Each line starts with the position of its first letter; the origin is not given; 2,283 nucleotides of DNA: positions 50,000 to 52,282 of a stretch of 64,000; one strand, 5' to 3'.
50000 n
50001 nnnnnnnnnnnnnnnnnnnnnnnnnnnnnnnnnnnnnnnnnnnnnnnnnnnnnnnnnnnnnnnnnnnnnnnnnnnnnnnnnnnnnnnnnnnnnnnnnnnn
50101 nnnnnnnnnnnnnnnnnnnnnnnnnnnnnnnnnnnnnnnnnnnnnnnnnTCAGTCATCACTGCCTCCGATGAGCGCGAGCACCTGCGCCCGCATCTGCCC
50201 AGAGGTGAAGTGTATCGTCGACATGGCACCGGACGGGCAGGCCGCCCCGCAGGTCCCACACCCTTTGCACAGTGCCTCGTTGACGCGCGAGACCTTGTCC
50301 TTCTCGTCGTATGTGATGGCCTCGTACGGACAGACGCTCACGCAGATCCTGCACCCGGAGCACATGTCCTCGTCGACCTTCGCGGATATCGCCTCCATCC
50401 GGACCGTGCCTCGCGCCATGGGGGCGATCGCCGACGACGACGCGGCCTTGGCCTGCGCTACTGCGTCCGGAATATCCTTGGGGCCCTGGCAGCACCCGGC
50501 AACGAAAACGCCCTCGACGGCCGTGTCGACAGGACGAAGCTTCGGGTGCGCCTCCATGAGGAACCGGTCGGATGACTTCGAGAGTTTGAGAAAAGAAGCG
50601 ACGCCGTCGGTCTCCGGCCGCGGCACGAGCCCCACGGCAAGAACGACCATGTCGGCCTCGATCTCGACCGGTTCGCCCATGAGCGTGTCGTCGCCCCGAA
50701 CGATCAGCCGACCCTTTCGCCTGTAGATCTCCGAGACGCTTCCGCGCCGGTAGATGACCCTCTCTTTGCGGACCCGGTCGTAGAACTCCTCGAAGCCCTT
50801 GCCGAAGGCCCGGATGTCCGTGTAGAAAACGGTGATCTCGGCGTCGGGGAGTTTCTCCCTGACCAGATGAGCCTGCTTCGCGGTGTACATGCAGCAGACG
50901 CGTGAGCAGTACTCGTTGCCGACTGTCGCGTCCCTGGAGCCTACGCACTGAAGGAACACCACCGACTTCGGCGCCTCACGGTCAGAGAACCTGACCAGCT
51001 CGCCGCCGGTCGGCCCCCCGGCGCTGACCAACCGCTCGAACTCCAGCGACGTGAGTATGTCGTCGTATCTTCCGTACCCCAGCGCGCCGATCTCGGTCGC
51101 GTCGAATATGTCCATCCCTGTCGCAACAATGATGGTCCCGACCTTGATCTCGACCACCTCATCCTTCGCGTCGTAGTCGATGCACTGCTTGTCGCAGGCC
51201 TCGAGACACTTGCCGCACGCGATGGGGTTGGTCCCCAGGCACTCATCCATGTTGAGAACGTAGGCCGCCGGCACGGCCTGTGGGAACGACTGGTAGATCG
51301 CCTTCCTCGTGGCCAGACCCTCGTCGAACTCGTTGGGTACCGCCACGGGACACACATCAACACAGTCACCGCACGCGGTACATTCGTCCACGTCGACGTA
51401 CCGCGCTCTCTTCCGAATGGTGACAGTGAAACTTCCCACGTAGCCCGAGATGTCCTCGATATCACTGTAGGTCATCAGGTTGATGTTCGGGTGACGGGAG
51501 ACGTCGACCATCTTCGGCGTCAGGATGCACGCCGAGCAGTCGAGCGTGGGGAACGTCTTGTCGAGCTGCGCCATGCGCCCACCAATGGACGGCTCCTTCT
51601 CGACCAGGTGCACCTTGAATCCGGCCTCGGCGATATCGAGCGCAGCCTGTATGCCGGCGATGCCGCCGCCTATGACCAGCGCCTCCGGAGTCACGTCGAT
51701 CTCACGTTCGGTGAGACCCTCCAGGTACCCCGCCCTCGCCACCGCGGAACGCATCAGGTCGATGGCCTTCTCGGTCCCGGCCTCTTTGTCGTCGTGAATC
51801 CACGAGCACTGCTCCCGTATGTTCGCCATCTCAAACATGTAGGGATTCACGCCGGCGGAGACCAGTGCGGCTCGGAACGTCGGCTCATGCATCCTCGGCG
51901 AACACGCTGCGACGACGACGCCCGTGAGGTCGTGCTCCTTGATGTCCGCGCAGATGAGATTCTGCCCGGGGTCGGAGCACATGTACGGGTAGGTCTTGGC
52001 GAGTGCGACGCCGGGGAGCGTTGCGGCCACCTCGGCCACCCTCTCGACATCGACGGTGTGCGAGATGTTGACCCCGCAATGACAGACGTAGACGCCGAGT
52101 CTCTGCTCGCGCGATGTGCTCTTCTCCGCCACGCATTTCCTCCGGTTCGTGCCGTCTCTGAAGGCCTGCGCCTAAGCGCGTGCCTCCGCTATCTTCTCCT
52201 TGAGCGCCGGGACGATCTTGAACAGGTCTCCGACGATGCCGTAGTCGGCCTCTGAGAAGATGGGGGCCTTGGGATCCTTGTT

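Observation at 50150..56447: Acyl-CoA dehydrogenase + HdrD-like Fe-S protein + EtfB + EtfA + HdrA gene string: candidate flavin-based electron bi/confurcation module for acyl-CoA oxidation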

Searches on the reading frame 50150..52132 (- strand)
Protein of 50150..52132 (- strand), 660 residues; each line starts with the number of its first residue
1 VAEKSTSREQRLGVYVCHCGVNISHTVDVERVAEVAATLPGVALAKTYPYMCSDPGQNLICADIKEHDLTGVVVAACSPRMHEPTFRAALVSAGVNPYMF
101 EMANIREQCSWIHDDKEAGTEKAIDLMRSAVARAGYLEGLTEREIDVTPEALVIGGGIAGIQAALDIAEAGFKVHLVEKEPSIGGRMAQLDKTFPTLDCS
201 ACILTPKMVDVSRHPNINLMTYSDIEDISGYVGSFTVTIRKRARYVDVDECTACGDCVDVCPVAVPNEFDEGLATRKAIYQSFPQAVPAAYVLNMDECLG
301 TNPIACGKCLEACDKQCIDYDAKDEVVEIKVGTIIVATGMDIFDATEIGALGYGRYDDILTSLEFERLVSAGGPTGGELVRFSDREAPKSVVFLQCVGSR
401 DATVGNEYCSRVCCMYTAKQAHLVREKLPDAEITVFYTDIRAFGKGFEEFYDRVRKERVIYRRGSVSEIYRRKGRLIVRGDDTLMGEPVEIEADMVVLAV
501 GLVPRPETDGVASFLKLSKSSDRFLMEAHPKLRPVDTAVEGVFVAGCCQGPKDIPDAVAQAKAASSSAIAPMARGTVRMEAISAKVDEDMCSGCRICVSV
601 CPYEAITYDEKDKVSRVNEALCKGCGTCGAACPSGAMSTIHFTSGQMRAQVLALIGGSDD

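Call 4: search_protein_families(library=pfam, proteins=[window:50150-52132:-])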
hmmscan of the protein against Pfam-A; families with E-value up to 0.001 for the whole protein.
window:50150-52132:- (660 aa): 17 families
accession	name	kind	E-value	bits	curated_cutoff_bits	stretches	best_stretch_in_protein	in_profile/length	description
PF00037.32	Fer4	-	1.4e-18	66.3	21.1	3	585-607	2-24/24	4Fe-4S binding domain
PF12838.12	Fer4_7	-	1.5e-14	54.6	27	1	591-636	2-52/52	4Fe-4S dicluster domain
PF07992.20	Pyr_redox_2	-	2e-14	54.2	26.1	2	324-561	93-291/291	Pyridine nucleotide-disulphide oxidoreductase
PF14697.11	Fer4_21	-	2.1e-13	50.6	35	2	584-636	1-56/59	4Fe-4S dicluster domain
PF13237.11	Fer4_10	-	3.7e-11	43.2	25.5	2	585-633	3-53/53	4Fe-4S dicluster domain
PF13187.11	Fer4_9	-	4.6e-11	43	27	2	590-637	1-52/52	4Fe-4S dicluster domain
PF12797.12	Fer4_2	-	6.2e-09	35.7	24.5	2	244-263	3-22/22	4Fe-4S binding domain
PF13450.12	NAD_binding_8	-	1.1e-08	35.7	21.9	1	153-203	1-51/68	NAD(P)-binding Rossmann-like domain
PF13484.11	Fer4_16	-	1.2e-08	36.1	30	1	250-314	1-64/66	4Fe-4S double cluster binding domain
PF12837.12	Fer4_6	-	1.9e-08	34.3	25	1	584-606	2-24/24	4Fe-4S binding domain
PF12831.13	FAD_oxidored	-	2.6e-08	34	27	1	152-188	3-39/416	FAD dependent oxidoreductase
PF00890.30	FAD_binding_2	-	9.9e-08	32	20.4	1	151-186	2-37/414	FAD binding domain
PF25160.1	LdpA_Fe-S-bd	-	2.3e-07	30.9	27.6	1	595-640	7-46/49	LdpA Fe-S cluster-binding domain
PF01266.30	DAO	-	3.3e-06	27.3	27.9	1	151-184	2-35/353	FAD dependent oxidoreductase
PF01134.28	GIDA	-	2.9e-05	23.8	22.1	1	152-194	3-35/391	Glucose inhibited division protein A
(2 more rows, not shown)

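Call 5: search_solved_structures(query=window:50150-52132:-, show_alignments=1)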
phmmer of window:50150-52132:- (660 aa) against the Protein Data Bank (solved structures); distinct sequences matched with E-value up to 0.001: 33.
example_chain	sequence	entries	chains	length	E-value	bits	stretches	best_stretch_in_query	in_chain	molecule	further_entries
5odc_A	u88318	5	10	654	1e-248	830.3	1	9-652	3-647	Heterodisulfide reductase, subunit A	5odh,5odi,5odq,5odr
8rvu_a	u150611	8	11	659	3e-240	802.3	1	3-655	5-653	H(2):CoB-CoM heterodisulfide,ferredoxin reductase subunit A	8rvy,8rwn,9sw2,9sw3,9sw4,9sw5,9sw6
8rvv_A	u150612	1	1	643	4.2e-238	795.2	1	11-654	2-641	H(2):CoB-CoM heterodisulfide,ferredoxin reductase subunit A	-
9sfi_A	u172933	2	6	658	2.3e-218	730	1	10-649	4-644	CoB--CoM heterodisulfide reductase iron-sulfur subunit A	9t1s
7bkb_A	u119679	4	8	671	1.3e-217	727.6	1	7-658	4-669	CoB--CoM heterodisulfide reductase iron-sulfur subunit A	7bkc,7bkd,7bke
6tjr_A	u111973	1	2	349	5e-45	157.4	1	328-570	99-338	Fumarate reductase/succinate dehydrogenase flavoprotein domain protein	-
7bkb_K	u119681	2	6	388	5.5e-14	54.8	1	573-648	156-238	Formylmethanofuran dehydrogenase, subunit F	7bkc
9sw6_G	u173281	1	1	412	2.3e-12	49.5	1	590-637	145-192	Polyferredoxin protein MvhB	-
7np8_A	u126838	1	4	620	2.6e-09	39.3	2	585-635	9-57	Coenzyme F420-dependent sulfite reductase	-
5t5i_F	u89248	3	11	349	1.3e-08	37.1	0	586-638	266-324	Tungsten formylmethanofuran dehydrogenase subunit fwdF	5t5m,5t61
5c4i_B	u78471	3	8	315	7.6e-08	34.5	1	493-640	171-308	Oxalate oxidoreductase subunit delta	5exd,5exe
7npa_A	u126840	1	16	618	1.2e-07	33.9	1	586-635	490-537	Coenzyme F420-dependent sulfite reductase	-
9sw6_H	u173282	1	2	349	4.1e-07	32.1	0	586-638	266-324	Tungsten formylmethanofuran dehydrogenase, subunit F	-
7qv7_D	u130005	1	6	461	7e-07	31.3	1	585-636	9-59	Hydrogen dependent carbon dioxide reductase subunit HydA2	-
9tn7_A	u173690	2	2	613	1.1e-06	30.7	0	586-634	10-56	Coenzyme F420 hydrogenase/dehydrogenase beta subunit domain protein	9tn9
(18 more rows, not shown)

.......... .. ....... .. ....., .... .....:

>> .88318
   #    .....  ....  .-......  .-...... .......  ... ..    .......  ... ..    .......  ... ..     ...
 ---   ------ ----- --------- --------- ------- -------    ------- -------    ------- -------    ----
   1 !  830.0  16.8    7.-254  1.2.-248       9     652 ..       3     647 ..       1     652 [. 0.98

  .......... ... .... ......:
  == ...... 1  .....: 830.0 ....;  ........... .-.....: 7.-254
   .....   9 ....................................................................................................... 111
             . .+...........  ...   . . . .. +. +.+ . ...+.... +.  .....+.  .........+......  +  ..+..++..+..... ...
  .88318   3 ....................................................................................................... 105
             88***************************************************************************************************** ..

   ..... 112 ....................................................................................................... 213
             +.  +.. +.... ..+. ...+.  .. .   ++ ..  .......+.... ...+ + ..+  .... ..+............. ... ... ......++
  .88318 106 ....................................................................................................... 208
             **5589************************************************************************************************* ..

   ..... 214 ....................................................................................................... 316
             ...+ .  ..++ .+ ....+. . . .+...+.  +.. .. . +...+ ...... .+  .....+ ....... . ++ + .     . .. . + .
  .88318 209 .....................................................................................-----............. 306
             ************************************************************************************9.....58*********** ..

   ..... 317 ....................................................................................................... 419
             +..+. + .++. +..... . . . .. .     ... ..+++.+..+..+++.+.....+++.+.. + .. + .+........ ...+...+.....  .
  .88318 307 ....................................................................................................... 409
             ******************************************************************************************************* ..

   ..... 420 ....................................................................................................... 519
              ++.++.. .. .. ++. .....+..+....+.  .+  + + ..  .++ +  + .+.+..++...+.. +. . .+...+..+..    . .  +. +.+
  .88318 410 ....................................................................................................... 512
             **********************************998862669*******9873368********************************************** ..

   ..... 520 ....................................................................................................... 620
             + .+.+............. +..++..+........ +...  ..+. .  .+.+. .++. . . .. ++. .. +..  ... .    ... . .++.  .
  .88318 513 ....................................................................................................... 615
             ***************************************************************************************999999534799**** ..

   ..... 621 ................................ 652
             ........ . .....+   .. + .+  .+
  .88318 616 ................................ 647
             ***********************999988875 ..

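Call 52: search_protein_families(library=ncbifam, max_evalue=1e-10, proteins=[window:50150-52132:-])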
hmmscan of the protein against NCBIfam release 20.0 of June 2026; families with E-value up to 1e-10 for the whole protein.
window:50150-52132:- (660 aa): 8 families
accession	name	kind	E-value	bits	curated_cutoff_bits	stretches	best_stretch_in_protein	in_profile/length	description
NF040770.1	hetero_SS_HdrA2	exception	2e-279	929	1100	1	11-655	1-641/777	CoB-CoM heterodisulfide reductase HdrA2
NF041778.1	hetero_SS_HdrA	equivalog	1.1e-198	661.8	1400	1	9-655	5-651/771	ferredoxin:CoB-CoM heterodisulfide reductase subunit HdrA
NF041891.1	hdrA_Methbact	equivalog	1.8e-186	621.7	1300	1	11-656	2-633/762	ferredoxin:CoB-CoM heterodisulfide reductase subunit HdrA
NF009410.0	PRK12771.1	subfamily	3e-13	49.2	516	0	590-639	513-562/566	NAD(P)-binding protein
NF038196.1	ferrodoxin_EFR1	subfamily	5.5e-12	46.2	75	0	568-641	165-233/242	EFR1 family ferrodoxin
TIGR02700.1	flavo_MJ0208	hypoth_equivalog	5.9e-12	45.4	251.35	0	555-638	112-195/234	dihydromethanopterin reductase (acceptor)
NF041836.1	rnfB_Methano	equivalog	3.3e-11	43.1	445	0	587-638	139-189/265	Rnf electron transport complex subunit RnfB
NF005504.0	PRK07118.1-3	equivalog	6.4e-11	42.1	437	0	581-646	211-274/293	Fe-S cluster domain-containing protein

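Call 61: find_encoding_contigs(protein=window:50150-52132:-, flank=10000, max_places=3)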
Protein window:50150-52132:- (660 aa): 1 contig read that carries it; 1 place shown.
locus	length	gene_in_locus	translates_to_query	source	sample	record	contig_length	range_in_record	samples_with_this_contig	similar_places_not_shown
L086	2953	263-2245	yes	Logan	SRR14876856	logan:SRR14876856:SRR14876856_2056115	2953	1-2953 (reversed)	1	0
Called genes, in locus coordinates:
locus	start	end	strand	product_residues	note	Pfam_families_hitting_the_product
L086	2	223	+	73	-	?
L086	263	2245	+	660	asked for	PF00890:FAD_binding_2, PF12831:FAD_oxidored, PF13450:NAD_binding_8, PF00037:Fer4, PF12838:Fer4_7, PF13187:Fer4_9, PF13237:Fer4_10, PF14697:Fer4_21, +7 more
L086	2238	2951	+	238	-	?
